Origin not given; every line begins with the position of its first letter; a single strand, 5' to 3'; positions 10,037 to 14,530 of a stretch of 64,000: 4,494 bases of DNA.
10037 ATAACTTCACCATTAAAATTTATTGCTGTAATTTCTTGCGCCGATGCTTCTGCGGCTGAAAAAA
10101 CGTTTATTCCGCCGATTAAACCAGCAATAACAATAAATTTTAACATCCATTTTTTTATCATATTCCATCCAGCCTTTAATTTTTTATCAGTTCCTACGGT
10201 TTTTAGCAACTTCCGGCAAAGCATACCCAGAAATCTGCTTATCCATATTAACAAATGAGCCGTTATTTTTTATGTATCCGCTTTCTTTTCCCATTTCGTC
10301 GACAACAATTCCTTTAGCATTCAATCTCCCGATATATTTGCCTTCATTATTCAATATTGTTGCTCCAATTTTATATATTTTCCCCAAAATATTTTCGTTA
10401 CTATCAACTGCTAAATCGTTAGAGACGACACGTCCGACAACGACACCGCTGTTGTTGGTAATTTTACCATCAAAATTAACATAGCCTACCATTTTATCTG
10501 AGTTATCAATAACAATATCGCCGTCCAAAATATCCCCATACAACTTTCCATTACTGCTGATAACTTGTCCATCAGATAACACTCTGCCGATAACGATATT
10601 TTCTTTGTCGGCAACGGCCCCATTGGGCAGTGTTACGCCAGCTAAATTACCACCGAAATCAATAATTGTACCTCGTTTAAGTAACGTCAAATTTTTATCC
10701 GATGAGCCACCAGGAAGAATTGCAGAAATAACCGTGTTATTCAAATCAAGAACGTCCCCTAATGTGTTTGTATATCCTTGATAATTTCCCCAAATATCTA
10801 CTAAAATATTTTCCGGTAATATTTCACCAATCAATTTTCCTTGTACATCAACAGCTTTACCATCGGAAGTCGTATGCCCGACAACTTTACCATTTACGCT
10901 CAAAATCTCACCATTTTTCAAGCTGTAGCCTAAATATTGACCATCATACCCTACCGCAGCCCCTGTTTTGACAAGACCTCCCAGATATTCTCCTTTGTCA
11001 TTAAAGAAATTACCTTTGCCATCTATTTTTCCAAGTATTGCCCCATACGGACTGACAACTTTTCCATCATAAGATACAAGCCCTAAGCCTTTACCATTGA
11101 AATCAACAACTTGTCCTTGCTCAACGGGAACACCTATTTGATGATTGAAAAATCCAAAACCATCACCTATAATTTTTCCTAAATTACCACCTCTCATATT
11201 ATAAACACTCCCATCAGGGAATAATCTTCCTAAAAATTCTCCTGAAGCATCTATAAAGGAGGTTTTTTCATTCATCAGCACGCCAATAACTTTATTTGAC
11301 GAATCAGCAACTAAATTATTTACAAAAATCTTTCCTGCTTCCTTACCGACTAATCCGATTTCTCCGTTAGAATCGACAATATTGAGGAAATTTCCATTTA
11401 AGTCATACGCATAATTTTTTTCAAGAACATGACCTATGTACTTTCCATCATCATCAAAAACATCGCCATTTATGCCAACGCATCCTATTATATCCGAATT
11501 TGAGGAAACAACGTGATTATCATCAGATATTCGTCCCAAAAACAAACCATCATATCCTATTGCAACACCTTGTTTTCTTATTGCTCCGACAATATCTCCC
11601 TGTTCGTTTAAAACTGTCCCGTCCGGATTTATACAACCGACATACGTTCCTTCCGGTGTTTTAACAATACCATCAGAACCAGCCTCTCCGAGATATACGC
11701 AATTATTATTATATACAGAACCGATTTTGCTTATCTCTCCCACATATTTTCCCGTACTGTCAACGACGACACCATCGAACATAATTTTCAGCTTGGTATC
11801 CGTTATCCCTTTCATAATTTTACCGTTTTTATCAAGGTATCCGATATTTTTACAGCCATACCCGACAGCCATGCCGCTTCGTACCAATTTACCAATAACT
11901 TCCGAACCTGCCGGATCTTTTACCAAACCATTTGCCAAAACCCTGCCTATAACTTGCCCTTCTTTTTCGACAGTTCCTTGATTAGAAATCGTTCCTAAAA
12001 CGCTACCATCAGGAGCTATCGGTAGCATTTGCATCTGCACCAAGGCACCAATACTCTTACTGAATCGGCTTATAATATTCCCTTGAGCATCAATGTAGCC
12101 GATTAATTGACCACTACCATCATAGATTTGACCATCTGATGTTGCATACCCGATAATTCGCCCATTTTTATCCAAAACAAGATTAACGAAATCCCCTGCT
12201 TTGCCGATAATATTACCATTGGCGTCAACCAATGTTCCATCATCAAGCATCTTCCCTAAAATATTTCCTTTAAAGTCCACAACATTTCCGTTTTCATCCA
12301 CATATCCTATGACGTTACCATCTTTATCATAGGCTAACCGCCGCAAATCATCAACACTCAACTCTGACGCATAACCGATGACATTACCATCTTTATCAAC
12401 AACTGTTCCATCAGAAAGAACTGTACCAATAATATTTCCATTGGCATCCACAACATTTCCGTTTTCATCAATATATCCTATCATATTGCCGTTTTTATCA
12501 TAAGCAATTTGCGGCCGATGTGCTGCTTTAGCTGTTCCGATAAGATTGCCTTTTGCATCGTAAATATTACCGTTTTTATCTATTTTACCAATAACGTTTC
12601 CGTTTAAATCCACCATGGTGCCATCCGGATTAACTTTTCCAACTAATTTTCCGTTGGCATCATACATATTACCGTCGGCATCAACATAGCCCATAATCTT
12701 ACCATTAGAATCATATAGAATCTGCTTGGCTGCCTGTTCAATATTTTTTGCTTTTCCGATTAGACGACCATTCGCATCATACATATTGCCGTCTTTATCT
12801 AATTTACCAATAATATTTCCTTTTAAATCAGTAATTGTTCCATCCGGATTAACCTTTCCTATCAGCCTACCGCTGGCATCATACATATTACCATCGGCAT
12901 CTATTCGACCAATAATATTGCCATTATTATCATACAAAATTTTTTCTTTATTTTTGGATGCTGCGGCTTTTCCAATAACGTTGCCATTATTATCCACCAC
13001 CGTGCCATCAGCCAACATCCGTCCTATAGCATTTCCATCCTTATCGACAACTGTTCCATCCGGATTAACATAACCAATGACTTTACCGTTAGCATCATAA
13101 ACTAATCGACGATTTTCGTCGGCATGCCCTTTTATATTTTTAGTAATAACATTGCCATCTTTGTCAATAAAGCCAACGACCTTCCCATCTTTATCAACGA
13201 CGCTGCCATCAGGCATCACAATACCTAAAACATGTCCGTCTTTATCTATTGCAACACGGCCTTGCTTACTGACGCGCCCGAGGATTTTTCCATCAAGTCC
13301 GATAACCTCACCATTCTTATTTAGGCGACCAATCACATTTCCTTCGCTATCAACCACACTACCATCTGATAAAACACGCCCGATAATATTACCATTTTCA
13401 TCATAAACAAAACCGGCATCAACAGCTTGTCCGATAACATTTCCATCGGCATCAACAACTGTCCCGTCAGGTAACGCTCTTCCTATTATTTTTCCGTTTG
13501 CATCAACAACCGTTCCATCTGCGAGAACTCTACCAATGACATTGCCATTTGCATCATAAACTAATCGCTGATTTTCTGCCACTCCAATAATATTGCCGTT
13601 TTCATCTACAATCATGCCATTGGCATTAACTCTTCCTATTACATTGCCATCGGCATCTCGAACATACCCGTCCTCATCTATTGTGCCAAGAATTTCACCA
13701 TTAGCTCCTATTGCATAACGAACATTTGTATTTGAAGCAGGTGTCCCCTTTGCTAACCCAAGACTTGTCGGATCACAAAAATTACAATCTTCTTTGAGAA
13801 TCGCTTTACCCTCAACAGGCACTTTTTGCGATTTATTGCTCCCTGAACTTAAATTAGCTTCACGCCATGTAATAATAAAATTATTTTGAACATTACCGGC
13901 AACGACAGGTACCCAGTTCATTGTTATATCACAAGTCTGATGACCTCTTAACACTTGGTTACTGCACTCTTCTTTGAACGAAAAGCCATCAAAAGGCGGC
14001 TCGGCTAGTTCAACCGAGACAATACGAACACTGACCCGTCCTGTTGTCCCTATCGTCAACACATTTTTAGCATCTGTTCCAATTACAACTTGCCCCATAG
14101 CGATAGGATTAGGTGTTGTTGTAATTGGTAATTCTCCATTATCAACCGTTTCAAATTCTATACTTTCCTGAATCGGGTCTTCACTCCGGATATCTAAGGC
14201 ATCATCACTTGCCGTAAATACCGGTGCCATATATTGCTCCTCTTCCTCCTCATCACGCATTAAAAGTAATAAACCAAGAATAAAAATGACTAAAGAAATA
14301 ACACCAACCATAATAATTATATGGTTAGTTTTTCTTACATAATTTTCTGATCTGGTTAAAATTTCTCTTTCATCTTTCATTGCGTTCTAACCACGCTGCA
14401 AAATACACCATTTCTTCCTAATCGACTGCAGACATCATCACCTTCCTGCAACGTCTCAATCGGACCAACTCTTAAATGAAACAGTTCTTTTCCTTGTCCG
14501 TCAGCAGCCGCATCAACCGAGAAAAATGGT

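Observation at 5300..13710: Approximately 8 kb of near-contiguous coding tandem repeats shared by two adjacent genes: a recombination-prone and assembly-fragile region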

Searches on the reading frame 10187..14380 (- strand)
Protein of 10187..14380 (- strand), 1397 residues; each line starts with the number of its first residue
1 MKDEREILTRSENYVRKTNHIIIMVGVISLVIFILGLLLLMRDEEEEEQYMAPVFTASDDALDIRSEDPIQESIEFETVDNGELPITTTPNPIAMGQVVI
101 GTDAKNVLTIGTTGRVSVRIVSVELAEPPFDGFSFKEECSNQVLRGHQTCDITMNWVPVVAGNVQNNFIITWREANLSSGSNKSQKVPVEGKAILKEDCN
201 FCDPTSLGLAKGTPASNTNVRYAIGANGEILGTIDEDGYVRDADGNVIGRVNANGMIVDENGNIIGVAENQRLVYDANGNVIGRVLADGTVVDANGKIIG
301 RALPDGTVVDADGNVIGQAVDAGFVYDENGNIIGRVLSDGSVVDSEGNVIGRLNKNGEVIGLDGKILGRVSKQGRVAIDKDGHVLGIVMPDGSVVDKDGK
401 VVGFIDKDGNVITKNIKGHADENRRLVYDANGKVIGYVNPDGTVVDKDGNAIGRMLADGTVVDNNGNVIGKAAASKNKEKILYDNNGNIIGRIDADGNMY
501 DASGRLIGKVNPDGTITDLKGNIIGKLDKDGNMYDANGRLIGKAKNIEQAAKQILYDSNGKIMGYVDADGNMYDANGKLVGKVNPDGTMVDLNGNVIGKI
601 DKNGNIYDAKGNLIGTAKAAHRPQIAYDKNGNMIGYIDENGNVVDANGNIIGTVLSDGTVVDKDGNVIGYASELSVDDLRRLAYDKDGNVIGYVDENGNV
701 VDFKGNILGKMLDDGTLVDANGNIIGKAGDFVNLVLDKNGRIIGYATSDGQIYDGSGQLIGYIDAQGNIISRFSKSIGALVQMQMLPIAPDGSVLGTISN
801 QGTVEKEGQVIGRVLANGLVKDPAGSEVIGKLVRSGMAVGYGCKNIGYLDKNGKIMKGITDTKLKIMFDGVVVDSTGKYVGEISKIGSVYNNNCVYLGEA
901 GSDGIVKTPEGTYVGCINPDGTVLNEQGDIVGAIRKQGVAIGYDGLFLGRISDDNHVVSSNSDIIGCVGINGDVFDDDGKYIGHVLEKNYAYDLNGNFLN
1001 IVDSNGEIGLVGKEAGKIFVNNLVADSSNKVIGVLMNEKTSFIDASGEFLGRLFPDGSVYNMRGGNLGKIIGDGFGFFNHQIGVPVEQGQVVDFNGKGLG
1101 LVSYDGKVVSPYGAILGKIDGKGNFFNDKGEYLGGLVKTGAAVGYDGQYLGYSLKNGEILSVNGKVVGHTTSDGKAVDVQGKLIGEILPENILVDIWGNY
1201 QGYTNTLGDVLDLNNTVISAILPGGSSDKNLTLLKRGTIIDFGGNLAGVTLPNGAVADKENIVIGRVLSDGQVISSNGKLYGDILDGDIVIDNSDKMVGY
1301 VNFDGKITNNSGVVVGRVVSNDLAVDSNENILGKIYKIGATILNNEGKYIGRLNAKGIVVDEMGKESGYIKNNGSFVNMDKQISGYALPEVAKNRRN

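Call 7: search_protein_families(library=pfam, proteins=[window:10187-14380:-], max_evalue=0.01)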
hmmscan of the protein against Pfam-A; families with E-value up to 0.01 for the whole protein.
window:10187-14380:- (1397 aa): 8 families
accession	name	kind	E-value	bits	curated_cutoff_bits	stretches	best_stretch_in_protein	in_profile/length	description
PF21785.3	Bflower_2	-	3.3e-102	336.5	38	13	229-319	10-96/112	5-fold beta-flower protein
PF21784.3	Bflower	-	6.3e-48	162.4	25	7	554-622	2-68/116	4-fold beta flower protein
PF12396.14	DUF3659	-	2.2e-45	152.8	24.8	5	566-619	8-57/61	Protein of unknown function (DUF3659)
PF05593.20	RHS_repeat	-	1.8e-25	89.2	22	1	483-515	1-37/38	RHS Repeat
PF05935.17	Arylsulfotrans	-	4.4e-05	23.1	24.2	1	547-668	24-138/374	Arylsulfotransferase (ASST)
PF20789.3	4HBT_3C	-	0.00039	21.1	24.1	0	564-582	115-133/140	Acyl-CoA thioesterase C-terminal domain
PF15535.12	Ntox37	-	0.0011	20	27.8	0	558-579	27-48/78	Bacterial toxin 37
PF20606.3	DUF6799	-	0.0013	18.9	26.8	0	438-468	35-63/63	Domain of unknown function (DUF6799)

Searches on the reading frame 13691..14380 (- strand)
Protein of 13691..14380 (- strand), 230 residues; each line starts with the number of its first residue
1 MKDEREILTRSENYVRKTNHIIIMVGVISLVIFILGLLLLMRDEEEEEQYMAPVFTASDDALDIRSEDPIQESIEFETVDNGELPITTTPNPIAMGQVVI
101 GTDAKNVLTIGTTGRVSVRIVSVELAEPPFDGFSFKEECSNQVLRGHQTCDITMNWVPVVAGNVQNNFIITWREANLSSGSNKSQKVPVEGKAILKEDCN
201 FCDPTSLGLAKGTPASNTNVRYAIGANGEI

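Call 29: search_protein_families(library=ncbifam, proteins=[window:13691-14380:-], max_evalue=0.01)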
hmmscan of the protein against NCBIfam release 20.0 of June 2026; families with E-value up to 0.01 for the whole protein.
window:13691-14380:- (230 aa): 1 family
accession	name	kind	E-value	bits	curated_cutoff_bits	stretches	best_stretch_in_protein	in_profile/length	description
NF012200.0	choice_anch_D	domain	2e-05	25.1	45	1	86-170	17-101/108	choice-of-anchor D domain-containing protein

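Call 34: search_protein_representatives(protein=window:13691-14380:-)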
Query: 230 residues. Proteins with E-value up to 0.001 (for the whole library): 455; up to 1e-10: 97; up to 1e-30: 22. The best 150 are listed.
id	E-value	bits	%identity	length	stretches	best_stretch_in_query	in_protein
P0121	6.9e-88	310.1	24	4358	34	82-170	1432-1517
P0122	3.3e-77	275.2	55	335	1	6-229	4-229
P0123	1.8e-72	259.8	54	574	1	4-229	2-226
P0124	1.2e-71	257.1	52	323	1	3-230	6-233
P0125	1.1e-69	250.6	54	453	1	5-230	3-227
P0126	1.5e-69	250.3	54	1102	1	5-230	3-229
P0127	9.2e-69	247.6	56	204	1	5-199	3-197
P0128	1.4e-65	237.2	69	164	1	1-153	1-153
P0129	6.1e-54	199.2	46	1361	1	5-230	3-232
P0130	2.6e-51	190.6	56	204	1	50-205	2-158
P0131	1.2e-45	172.1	66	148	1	95-204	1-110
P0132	4.5e-45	170.2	25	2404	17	89-171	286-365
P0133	6.4e-45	169.7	42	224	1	31-230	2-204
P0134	4.4e-43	163.7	24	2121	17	77-168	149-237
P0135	1.3e-42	162.2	40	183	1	6-183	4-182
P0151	6.6e-20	87.9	30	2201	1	6-208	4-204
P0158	4.8e-17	78.6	30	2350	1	7-220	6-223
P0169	6.3e-15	71.6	30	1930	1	4-205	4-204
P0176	3.0e-14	69.4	29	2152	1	6-208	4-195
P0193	1.6e-12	63.7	28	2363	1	6-203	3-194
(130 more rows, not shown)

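Call 36: search_protein_families(library=pfam, proteins=[P0151, P0158, P0169, P0176], max_evalue=0.0001)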
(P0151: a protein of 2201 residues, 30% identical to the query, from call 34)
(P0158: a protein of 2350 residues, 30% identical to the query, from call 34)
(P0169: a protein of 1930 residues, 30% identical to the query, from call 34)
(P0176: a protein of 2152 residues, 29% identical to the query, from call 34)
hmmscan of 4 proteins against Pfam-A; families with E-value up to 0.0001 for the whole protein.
P0151 (2201 aa): 5 families
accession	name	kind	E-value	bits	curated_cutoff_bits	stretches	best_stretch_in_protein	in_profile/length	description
PF21785.3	Bflower_2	-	5e-107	352.1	38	6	1611-1700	11-96/112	5-fold beta-flower protein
PF21784.3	Bflower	-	2.3e-45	154.1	25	1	1464-1527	1-63/116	4-fold beta flower protein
PF03743.19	TrbI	-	3.5e-31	109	35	1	1864-2061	2-188/188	Bacterial conjugation TrbI-like protein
PF12396.14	DUF3659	-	1.6e-29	102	24.8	0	349-399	9-55/61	Protein of unknown function (DUF3659)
PF05593.20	RHS_repeat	-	8.5e-14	52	22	0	1416-1449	1-38/38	RHS Repeat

P0158 (2350 aa): 4 families
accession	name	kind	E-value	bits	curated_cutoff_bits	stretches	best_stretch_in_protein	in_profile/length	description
PF21785.3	Bflower_2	-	1e-105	347.8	38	8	1603-1689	5-85/112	5-fold beta-flower protein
PF21784.3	Bflower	-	2e-49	167.3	25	3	1721-1780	3-61/116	4-fold beta flower protein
PF03743.19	TrbI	-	4.2e-35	121.8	35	1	2015-2209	2-188/188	Bacterial conjugation TrbI-like protein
PF12396.14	DUF3659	-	1.1e-32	112.1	24.8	2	1813-1864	10-57/61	Protein of unknown function (DUF3659)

P0169 (1930 aa): 4 families
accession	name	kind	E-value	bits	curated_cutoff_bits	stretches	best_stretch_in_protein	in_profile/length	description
PF21785.3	Bflower_2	-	2.3e-63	211.4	38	7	264-348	22-100/112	5-fold beta-flower protein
PF03743.19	TrbI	-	4.7e-29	102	35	1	1631-1828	2-187/188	Bacterial conjugation TrbI-like protein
PF21784.3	Bflower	-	3.6e-22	79.3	25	0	1426-1470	3-46/116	4-fold beta flower protein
PF12396.14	DUF3659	-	1.2e-12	47.9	24.8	0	390-441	7-54/61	Protein of unknown function (DUF3659)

P0176 (2152 aa): 4 families
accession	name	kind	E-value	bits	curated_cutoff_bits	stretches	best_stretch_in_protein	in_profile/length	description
PF21785.3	Bflower_2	-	3.9e-63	210.7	38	2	561-650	12-97/112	5-fold beta-flower protein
PF03743.19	TrbI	-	5.7e-31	108.3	35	1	1835-2026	3-188/188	Bacterial conjugation TrbI-like protein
PF21784.3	Bflower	-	5.2e-09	36.9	25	0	1043-1095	3-55/116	4-fold beta flower protein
PF12396.14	DUF3659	-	1.7e-05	25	24.8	0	601-649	11-55/61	Protein of unknown function (DUF3659)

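Call 37: find_encoding_contigs(protein=P0158, flank=8000, max_places=3)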
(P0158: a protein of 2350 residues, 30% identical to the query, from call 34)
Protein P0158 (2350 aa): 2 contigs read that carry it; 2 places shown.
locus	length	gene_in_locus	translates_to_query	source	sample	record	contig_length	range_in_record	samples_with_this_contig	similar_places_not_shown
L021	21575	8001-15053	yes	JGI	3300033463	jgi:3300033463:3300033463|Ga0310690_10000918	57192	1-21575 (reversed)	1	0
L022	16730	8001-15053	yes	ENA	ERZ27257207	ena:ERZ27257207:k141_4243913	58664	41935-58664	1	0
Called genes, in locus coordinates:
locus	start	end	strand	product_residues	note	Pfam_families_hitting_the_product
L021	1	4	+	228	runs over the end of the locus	-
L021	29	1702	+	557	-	-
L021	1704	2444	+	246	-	-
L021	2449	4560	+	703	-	-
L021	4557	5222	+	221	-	PF04335:VirB8 (weak)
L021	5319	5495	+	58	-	-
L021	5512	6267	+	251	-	PF04335:VirB8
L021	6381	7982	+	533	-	PF03524:CagX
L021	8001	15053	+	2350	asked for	PF21784:Bflower (weak), PF21785:Bflower_2, PF12396:DUF3659 (weak), PF21784:Bflower (weak), PF21785:Bflower_2, PF12396:DUF3659 (weak), PF21785:Bflower_2, PF03743:TrbI, +1 more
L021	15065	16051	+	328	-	PF00437:T2SSE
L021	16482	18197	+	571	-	-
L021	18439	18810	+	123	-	PF00164:Ribosom_S12_S23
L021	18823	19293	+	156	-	PF00177:Ribosomal_S7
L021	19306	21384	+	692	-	PF00009:GTP_EFTU, PF03144:GTP_EFTU_D2, PF22042:EF-G_D2, PF14492:EFG_III, PF03764:EFG_IV, PF00679:EFG_C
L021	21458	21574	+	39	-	?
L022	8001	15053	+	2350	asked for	PF21784:Bflower (weak), PF21785:Bflower_2, PF12396:DUF3659 (weak), PF21784:Bflower (weak), PF21785:Bflower_2, PF12396:DUF3659 (weak), PF21785:Bflower_2, PF03743:TrbI, +1 more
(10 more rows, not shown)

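Call 59: find_homologous_proteins(query=P0158, max_evalue=1e-20)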
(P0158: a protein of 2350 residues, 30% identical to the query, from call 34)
Query P0158 (2350 aa): 136 proteins with E <= 1e-20 among 8000 candidates; the best 120 are listed.
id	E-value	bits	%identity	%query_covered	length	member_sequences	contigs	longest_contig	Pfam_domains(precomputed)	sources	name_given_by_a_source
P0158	0.0e+0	5246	100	100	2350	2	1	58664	PF21784.4,PF12396.15,PF21785.4,PF03743.20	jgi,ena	-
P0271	0.0e+0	4394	80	84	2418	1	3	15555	PF21784.4,PF12396.15,PF21785.4,PF03743.20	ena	-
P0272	0.0e+0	3223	57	100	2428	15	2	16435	PF21784.4,PF05593.20,PF12396.15,PF21785.4,PF03743.20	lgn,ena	-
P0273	0.0e+0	3045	57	99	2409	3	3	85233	PF21784.4,PF05593.20,PF12396.15,PF21785.4,PF03743.20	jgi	-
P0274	0.0e+0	2968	57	100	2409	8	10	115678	PF21784.4,PF05593.20,PF12396.15,PF21785.4,PF03743.20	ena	-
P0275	0.0e+0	2957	58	97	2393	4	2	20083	PF21784.4,PF05593.20,PF12396.15,PF21785.4,PF03743.20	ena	-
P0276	0.0e+0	2900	58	99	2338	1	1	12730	PF21784.4,PF05593.20,PF12396.15,PF21785.4,PF03743.20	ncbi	-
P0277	0.0e+0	2898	57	95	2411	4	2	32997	PF21784.4,PF05593.20,PF12396.15,PF21785.4,PF03743.20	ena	-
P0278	0.0e+0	2873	59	98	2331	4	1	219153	PF21784.4,PF05593.20,PF12396.15,PF21785.4,PF03743.20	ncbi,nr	ncbi:MAG: hypothetical protein J6Y03_00245 [Alphaproteobacteria bacterium]|nr:hypothetical protein [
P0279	0.0e+0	2870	58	100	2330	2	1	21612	PF21784.4,PF05593.20,PF12396.15,PF21785.4,PF03743.20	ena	-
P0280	0.0e+0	2835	53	100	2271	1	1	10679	PF21784.4,PF12396.15,PF21785.4,PF03743.20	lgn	-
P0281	0.0e+0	2830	59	96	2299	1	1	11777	PF21784.4,PF12396.15,PF21785.4,PF03743.20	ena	-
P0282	0.0e+0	2786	58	98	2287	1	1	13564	PF21784.4,PF05593.20,PF12396.15,PF21785.4,PF03743.20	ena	-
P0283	0.0e+0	2772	57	100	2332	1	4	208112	PF21784.4,PF12396.15,PF21785.4,PF03743.20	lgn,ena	-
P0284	0.0e+0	2498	48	99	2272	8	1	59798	PF21784.4,PF12396.15,PF21785.4,PF03743.20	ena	-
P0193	0.0e+0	1810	43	95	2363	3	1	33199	PF21784.4,PF12396.15,PF21785.4,PF03743.20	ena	-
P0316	0.0e+0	1499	38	99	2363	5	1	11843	PF21784.4,PF12396.15,PF03743.20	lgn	-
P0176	0.0e+0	1259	35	76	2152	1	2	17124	PF21784.4,PF12396.15,PF21785.4,PF03743.20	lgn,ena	-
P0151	6.7e-258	877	28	72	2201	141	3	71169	PF21784.4,PF05593.20,PF12396.15,PF21785.4,PF03743.20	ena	-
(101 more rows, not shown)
